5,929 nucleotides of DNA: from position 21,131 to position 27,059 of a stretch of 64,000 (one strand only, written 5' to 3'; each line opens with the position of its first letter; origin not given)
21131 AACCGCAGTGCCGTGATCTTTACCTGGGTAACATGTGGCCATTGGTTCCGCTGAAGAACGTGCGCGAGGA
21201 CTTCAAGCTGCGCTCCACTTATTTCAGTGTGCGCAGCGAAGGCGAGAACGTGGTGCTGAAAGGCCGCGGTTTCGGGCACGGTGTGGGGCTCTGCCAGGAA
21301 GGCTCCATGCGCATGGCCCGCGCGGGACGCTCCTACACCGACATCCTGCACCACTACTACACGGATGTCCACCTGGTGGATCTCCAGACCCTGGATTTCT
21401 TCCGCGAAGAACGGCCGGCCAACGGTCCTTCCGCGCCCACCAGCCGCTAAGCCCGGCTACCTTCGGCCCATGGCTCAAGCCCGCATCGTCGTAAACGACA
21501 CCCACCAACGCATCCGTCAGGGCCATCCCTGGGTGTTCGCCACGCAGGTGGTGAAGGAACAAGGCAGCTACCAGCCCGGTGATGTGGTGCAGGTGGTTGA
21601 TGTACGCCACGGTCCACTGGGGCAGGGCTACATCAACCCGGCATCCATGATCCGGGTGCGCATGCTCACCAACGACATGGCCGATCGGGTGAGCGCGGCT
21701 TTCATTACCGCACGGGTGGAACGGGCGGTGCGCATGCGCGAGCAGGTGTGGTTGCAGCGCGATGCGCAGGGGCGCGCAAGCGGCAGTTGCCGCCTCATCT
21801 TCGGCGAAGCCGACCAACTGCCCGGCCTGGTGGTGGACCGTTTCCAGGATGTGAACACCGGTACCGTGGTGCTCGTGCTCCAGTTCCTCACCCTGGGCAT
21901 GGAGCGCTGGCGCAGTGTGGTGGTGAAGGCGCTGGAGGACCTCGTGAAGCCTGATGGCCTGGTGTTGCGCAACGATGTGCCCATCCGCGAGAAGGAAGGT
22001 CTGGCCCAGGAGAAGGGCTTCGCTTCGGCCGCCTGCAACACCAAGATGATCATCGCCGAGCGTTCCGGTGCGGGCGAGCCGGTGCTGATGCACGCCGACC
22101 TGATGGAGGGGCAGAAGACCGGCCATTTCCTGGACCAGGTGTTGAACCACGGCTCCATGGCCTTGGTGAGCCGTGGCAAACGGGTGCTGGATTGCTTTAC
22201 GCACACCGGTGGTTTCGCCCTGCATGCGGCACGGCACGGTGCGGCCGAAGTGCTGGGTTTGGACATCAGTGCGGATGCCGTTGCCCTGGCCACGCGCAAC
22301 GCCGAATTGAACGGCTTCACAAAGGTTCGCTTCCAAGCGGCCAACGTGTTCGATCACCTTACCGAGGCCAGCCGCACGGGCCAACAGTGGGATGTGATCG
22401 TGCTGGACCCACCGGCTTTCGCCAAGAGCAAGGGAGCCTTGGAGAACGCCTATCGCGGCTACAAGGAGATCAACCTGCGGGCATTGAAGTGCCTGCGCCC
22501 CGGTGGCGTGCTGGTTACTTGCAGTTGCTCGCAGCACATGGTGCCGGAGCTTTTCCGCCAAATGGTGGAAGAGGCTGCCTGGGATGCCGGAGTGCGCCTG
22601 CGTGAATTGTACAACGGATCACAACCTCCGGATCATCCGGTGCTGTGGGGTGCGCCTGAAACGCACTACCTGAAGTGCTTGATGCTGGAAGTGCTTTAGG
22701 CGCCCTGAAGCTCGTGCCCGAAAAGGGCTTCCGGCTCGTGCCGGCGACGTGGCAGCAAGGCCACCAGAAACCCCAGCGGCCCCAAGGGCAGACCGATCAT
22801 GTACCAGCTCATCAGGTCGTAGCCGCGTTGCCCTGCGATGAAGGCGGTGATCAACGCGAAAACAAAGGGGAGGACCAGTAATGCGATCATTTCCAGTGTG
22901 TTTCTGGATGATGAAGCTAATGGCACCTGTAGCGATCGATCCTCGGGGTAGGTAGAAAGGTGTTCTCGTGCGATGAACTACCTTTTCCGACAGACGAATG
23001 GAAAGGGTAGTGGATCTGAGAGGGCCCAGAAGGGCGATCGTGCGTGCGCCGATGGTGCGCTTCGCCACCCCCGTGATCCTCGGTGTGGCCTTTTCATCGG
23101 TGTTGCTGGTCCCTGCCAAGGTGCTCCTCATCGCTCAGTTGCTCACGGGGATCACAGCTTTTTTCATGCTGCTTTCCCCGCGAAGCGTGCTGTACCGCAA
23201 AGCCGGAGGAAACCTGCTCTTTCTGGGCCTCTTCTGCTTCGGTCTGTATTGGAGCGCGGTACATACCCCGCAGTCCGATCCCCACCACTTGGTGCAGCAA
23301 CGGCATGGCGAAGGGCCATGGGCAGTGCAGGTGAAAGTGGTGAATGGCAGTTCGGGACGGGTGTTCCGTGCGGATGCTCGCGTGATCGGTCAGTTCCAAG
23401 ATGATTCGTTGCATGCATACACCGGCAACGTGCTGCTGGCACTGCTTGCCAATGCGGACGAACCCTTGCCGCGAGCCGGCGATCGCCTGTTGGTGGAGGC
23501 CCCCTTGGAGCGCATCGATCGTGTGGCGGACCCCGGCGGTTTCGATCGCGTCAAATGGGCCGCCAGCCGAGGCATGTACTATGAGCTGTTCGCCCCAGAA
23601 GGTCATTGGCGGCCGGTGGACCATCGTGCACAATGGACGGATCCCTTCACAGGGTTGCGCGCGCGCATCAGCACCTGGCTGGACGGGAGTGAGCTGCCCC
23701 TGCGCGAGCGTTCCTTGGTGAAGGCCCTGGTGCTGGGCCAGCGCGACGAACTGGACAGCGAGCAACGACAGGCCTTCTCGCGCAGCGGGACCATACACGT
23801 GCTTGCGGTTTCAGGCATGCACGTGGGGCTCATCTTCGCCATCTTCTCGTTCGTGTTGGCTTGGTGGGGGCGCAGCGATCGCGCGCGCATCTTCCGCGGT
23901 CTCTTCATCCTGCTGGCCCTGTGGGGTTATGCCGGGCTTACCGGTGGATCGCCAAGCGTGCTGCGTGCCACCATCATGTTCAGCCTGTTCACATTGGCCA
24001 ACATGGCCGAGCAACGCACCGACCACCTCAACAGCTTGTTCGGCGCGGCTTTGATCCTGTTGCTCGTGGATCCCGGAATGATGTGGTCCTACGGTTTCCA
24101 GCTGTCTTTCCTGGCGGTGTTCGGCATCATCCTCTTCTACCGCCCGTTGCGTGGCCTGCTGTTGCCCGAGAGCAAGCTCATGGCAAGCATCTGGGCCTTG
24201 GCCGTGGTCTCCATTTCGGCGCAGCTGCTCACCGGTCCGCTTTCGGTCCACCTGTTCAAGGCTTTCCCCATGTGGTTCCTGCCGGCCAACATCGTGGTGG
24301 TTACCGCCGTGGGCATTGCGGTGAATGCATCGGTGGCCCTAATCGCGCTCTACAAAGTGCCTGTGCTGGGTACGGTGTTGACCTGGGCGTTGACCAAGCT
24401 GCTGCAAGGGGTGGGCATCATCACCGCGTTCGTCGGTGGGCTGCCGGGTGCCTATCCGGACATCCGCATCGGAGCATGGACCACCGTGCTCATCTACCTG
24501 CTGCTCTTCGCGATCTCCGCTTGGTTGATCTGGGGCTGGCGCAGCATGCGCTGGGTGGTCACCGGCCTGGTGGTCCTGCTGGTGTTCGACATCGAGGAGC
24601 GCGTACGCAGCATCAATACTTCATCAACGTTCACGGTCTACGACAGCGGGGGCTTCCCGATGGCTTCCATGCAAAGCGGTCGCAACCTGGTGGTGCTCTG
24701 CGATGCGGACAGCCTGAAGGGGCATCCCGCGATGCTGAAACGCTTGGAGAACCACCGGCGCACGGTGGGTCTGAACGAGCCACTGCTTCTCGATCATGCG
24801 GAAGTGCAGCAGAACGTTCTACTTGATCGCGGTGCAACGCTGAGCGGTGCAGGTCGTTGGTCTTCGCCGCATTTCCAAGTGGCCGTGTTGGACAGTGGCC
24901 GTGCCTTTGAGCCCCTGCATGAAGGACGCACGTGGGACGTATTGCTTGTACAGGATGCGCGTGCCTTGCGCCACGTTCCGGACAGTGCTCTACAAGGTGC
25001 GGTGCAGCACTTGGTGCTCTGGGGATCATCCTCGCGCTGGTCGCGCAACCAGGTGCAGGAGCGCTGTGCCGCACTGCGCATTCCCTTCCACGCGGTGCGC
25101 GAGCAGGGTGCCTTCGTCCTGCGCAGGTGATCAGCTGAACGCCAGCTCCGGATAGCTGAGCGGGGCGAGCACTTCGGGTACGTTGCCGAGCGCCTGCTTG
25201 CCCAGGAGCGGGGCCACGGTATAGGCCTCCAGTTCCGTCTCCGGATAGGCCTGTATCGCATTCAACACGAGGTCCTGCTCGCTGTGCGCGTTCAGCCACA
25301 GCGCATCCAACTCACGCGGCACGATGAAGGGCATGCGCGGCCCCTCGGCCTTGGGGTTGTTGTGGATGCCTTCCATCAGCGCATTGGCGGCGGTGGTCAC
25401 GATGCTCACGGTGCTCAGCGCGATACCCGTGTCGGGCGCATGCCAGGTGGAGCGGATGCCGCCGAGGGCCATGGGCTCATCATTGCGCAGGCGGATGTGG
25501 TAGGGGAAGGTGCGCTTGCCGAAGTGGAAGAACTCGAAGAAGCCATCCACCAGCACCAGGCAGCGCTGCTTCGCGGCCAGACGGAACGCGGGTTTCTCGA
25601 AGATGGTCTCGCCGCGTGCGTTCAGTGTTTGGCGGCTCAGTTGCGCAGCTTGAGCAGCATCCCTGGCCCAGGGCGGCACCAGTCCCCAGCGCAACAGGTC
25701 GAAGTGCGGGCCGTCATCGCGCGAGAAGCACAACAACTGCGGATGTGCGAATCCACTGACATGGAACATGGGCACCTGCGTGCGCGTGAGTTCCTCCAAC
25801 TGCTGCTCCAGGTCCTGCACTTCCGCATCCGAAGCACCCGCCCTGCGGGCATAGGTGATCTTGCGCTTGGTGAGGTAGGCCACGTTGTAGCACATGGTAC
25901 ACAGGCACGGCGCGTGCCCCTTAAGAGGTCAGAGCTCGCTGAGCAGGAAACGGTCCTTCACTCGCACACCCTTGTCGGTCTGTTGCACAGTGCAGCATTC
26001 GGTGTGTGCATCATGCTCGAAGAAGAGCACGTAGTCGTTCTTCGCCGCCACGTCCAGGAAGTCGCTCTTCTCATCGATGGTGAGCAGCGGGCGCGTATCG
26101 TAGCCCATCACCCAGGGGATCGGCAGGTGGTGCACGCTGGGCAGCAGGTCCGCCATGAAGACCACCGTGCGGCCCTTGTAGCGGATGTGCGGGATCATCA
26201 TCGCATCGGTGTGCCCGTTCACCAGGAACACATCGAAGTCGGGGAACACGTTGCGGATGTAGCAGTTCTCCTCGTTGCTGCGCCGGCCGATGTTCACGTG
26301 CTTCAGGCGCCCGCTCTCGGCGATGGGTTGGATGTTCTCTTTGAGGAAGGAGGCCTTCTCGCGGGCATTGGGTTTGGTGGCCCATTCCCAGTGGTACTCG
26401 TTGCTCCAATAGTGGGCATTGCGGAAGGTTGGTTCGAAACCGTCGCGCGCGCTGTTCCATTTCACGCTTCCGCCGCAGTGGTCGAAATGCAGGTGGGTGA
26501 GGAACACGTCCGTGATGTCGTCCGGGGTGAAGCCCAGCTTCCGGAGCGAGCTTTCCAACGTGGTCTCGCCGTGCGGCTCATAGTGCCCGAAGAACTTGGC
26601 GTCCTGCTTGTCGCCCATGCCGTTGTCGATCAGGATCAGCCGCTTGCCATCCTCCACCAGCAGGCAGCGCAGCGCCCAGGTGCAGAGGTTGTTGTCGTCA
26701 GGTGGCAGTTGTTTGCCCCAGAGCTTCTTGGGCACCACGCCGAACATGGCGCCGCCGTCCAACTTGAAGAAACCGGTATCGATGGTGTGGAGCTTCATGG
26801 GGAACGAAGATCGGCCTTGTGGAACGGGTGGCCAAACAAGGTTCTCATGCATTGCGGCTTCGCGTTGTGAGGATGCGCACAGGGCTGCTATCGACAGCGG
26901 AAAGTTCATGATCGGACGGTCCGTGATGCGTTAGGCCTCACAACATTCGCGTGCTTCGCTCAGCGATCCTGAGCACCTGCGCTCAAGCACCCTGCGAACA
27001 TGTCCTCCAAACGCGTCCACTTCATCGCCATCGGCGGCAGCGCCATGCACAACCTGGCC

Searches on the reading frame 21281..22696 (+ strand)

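Call 65: search_protein_families(library=pfam, proteins=[window:21281-22696:+], max_evalue=0.0001)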
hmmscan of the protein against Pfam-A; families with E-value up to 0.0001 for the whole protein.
window:21281-22696:+ (472 aa): 11 families
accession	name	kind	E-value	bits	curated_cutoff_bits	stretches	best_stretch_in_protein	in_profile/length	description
PF17785.7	PUA_3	-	3.9e-19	68.6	22.6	1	74-130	7-63/64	PUA-like domain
PF10672.15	Methyltrans_SAM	-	8e-18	65.1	27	1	271-432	96-256/286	S-adenosylmethionine-dependent methyltransferase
PF13847.12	Methyltransf_31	-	8.9e-17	61.6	27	1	298-431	3-125/145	Methyltransferase domain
PF03602.21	Cons_hypoth95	-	1.2e-09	38.6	24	1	298-428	41-165/182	Conserved hypothetical protein 95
PF05175.20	MTS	-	1.4e-08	35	23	1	293-431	21-156/170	Methyltransferase small domain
PF13649.12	Methyltransf_25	-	4.1e-08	34.2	27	1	302-375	1-70/97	Methyltransferase domain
PF06325.19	PrmA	-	3.5e-07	30.5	22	1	295-374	158-231/296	Ribosomal protein L11 methyltransferase (PrmA)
PF01728.25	FtsJ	-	3.1e-06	27.7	24.1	1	295-427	18-151/181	FtsJ-like methyltransferase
PF09445.16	Methyltransf_15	-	2.5e-05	24.3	22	1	300-379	2-81/165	RNA cap guanine-N2 methyltransferase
PF02475.24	TRM5-TYW2_MTfase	-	6.5e-05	23.4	28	0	293-348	31-87/164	TRM5/TYW2 methyltransferase domain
PF08242.18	Methyltransf_12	-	8.5e-05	23.7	30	0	308-410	6-97/98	Methyltransferase domain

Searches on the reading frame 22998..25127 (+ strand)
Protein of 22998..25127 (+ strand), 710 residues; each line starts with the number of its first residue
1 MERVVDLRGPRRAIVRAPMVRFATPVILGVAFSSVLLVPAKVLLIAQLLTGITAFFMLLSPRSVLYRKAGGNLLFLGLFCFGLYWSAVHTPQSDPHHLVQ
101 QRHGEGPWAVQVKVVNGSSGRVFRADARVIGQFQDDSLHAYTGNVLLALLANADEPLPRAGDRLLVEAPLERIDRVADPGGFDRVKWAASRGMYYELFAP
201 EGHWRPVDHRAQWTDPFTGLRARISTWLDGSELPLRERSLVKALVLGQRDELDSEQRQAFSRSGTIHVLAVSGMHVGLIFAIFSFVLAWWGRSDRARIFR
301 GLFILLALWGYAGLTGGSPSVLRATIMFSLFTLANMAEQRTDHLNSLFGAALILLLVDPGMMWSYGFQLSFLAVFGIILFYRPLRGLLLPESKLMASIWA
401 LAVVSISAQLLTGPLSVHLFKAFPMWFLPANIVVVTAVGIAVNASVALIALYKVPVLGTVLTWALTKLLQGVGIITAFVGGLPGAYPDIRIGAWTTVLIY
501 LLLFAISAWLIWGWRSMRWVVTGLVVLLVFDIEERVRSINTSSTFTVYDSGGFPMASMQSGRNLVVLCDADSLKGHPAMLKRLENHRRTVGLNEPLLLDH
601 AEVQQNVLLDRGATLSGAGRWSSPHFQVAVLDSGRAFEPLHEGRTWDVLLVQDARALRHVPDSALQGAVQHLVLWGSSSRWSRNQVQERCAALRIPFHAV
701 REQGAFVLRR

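Call 65: search_protein_families(library=pfam, proteins=[window:22998-25127:+], max_evalue=0.0001)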
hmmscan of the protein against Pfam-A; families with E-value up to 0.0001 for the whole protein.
window:22998-25127:+ (710 aa): 2 families
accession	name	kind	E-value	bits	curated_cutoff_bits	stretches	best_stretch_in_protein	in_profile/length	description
PF03772.21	Competence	-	6.9e-59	199.9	23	1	244-511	1-267/270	Competence protein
PF13567.11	DUF4131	-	9.4e-13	48.6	31.6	1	39-202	4-162/165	Domain of unknown function (DUF4131)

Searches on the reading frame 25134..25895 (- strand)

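Call 65: search_protein_families(library=pfam, proteins=[window:25134-25895:-], max_evalue=0.0001)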
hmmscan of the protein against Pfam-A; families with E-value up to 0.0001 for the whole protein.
window:25134-25895:- (254 aa): 1 family
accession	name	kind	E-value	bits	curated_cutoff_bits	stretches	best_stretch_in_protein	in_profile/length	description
PF02586.19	SRAP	-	3.4e-40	138.3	27.1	1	12-233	11-213/214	SOS response associated peptidase (SRAP)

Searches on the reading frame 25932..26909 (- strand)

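Call 65: search_protein_families(library=pfam, proteins=[window:25932-26909:-], max_evalue=0.0001)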
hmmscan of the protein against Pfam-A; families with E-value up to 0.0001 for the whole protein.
window:25932-26909:- (326 aa): 1 family
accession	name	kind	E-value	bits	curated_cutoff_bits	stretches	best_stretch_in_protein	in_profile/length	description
PF00753.33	Lactamase_B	-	7.7e-16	59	22.7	1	82-297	8-194/196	Metallo-beta-lactamase superfamily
